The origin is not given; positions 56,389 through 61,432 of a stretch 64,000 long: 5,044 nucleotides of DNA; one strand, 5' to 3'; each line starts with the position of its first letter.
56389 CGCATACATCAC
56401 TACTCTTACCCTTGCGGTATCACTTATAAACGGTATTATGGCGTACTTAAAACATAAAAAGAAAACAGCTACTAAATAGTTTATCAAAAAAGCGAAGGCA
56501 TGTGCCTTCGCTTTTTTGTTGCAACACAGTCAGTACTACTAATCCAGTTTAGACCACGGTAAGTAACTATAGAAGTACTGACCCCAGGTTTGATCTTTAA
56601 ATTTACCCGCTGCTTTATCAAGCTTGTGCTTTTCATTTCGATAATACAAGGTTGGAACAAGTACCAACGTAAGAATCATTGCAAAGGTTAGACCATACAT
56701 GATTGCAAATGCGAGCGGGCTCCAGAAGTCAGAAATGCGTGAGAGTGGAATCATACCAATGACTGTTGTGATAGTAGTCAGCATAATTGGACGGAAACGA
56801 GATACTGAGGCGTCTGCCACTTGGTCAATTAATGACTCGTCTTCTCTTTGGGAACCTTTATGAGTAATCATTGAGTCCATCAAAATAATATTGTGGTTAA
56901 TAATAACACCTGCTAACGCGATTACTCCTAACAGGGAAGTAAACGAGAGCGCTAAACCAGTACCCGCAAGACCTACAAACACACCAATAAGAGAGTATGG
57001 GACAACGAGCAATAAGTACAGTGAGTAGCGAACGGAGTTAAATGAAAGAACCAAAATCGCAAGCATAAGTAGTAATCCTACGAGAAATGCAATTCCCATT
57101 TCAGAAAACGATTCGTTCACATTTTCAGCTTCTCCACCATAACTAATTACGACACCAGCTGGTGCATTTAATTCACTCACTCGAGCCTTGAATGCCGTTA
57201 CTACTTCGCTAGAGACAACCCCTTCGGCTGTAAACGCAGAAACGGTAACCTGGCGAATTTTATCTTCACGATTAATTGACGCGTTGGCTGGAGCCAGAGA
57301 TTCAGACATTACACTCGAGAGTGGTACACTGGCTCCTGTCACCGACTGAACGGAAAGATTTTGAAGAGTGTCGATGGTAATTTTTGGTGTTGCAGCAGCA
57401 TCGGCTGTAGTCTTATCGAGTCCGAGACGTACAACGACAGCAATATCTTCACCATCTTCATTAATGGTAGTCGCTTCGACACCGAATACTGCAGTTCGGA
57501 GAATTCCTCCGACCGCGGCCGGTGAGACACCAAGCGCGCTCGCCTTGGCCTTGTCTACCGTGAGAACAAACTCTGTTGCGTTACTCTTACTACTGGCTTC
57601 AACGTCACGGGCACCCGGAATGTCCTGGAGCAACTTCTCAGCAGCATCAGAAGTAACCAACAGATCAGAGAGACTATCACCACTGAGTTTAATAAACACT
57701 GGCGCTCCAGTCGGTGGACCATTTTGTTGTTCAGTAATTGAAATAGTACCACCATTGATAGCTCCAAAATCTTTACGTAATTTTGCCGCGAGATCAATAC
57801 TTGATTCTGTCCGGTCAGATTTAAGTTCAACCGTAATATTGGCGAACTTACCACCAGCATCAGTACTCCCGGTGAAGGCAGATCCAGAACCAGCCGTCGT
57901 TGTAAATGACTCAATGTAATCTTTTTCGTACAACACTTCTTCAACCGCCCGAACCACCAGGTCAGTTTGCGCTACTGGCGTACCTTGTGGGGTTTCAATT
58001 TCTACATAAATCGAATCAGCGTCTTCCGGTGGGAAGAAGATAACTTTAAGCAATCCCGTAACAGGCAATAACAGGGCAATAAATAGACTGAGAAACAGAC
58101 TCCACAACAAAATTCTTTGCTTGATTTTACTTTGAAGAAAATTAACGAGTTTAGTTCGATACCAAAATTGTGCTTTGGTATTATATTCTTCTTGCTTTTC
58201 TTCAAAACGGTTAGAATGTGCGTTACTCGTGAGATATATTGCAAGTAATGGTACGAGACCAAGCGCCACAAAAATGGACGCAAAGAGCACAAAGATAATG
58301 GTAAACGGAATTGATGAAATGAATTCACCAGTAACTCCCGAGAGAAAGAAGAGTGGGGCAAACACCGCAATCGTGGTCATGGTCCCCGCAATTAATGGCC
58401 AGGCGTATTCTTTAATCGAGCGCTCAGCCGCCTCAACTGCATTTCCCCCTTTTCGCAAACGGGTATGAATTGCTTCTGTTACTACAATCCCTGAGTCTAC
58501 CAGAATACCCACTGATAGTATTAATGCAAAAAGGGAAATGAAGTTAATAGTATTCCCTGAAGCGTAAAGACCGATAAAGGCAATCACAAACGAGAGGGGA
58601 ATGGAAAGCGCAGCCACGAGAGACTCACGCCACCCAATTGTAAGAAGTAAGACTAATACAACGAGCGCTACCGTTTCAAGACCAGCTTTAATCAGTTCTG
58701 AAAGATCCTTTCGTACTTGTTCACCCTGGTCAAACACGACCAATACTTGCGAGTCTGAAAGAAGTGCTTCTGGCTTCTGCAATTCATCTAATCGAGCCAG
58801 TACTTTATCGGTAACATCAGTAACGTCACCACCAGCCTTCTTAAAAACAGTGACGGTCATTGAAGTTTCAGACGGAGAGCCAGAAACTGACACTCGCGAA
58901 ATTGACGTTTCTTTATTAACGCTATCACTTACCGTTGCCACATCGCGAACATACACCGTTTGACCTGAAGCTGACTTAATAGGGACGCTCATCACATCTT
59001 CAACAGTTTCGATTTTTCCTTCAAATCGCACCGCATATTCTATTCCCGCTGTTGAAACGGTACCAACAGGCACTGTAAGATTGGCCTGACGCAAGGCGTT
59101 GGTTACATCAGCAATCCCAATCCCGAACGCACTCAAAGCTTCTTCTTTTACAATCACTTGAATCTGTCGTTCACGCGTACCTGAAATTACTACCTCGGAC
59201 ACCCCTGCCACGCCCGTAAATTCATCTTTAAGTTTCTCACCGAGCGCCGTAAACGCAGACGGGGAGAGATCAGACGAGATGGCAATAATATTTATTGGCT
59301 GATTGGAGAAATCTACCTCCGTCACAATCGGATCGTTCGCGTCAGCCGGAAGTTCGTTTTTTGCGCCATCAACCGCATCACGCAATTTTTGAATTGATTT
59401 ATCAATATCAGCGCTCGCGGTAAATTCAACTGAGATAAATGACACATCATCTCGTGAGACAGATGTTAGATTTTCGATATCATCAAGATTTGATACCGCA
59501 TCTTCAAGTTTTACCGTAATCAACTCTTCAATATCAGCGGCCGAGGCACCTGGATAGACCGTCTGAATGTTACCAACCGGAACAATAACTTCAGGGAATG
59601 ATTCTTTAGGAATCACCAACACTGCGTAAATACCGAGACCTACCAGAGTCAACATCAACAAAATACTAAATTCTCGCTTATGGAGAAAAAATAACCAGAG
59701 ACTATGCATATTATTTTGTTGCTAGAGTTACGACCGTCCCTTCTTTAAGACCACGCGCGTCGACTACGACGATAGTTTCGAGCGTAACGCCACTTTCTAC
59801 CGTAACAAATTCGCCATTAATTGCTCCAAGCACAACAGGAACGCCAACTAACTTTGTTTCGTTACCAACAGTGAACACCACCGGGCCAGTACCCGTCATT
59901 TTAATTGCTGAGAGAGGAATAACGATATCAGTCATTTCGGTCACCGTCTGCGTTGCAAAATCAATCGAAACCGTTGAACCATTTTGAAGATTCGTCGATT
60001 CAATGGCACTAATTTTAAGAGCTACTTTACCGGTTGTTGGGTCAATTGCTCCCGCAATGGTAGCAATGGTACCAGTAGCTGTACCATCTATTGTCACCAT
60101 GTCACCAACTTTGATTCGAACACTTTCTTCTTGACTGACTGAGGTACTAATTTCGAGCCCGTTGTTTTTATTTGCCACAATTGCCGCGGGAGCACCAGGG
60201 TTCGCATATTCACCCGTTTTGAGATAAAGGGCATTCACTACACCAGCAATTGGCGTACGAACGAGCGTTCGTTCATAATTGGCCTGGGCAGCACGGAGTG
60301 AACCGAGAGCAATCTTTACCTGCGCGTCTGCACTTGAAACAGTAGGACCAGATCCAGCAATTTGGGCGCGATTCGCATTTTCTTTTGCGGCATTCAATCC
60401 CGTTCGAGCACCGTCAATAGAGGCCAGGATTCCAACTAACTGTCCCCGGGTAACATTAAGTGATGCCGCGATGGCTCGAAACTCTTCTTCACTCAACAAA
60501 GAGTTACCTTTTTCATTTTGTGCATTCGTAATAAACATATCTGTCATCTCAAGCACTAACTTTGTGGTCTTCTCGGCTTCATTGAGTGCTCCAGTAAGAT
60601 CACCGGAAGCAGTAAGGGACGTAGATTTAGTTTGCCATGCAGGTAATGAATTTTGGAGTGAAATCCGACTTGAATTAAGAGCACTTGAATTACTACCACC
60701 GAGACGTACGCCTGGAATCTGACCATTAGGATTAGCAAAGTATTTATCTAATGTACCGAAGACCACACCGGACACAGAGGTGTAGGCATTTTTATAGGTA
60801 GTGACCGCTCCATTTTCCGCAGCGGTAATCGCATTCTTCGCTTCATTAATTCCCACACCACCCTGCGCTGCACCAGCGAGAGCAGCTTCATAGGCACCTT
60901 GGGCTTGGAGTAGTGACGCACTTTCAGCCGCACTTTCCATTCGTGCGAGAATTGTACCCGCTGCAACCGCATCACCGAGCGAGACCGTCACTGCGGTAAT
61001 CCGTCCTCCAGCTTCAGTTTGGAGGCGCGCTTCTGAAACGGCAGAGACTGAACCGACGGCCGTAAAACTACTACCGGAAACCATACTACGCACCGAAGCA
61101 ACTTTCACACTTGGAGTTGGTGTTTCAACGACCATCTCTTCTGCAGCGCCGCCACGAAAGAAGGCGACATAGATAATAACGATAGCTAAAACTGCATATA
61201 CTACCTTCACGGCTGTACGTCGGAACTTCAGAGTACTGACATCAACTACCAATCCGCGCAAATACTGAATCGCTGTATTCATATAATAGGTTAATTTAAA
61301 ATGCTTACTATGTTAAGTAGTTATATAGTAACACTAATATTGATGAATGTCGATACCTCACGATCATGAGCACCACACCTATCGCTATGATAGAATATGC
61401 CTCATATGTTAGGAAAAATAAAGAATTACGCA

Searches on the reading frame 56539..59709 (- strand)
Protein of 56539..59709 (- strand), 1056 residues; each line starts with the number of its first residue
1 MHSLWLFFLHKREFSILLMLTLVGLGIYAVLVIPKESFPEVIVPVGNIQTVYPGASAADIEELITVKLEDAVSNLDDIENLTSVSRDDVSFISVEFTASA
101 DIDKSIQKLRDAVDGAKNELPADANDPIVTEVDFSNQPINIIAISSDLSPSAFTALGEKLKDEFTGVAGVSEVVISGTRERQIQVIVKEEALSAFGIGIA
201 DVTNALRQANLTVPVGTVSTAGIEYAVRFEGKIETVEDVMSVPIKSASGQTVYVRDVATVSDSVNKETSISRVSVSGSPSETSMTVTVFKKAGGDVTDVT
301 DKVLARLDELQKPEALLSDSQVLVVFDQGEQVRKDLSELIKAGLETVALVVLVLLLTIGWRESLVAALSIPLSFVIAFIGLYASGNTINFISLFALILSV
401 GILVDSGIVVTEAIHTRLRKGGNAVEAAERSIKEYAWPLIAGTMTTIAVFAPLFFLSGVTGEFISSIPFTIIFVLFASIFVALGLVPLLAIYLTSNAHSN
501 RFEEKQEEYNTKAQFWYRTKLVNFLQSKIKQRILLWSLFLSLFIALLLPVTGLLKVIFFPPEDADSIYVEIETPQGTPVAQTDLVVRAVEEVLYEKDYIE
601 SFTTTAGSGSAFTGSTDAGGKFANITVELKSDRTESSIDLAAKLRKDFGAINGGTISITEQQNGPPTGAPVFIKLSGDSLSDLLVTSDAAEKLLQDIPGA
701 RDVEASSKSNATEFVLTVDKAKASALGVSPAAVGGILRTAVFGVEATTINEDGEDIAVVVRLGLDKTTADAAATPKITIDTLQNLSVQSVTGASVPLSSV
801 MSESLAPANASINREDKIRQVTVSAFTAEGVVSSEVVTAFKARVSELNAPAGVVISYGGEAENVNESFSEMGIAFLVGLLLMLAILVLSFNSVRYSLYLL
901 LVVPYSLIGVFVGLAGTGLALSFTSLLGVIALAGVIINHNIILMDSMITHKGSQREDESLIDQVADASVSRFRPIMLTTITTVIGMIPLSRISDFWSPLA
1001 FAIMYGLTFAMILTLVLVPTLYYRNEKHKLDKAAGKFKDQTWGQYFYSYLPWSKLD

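Call 10: search_protein_families(library=pfam, proteins=[window:56539-59709:-], max_evalue=0.001)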
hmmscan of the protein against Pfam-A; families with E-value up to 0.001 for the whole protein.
window:56539-59709:- (1056 aa): 1 family
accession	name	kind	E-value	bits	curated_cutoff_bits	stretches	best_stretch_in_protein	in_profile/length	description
PF00873.25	ACR_tran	-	1e-179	600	28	1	7-1023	4-1018/1021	AcrB/AcrD/AcrF family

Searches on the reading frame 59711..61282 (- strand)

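Call 10: search_protein_families(library=pfam, proteins=[window:59711-61282:-], max_evalue=0.001)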
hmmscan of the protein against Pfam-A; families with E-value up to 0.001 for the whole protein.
window:59711-61282:- (523 aa): 3 families
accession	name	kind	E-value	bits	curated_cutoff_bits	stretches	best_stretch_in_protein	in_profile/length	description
PF13437.12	HlyD_3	-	4.5e-11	43.9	22.2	1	341-433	2-104/106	HlyD family secretion protein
PF16576.10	HlyD_D23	-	5e-08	32.9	30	0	328-420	98-195/214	Barrel-sandwich domain of CusB or HlyD membrane-fusion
PF13533.13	Biotin_lipoyl_2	-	4.3e-07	30.1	29.8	0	87-115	3-31/32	Biotin-lipoyl like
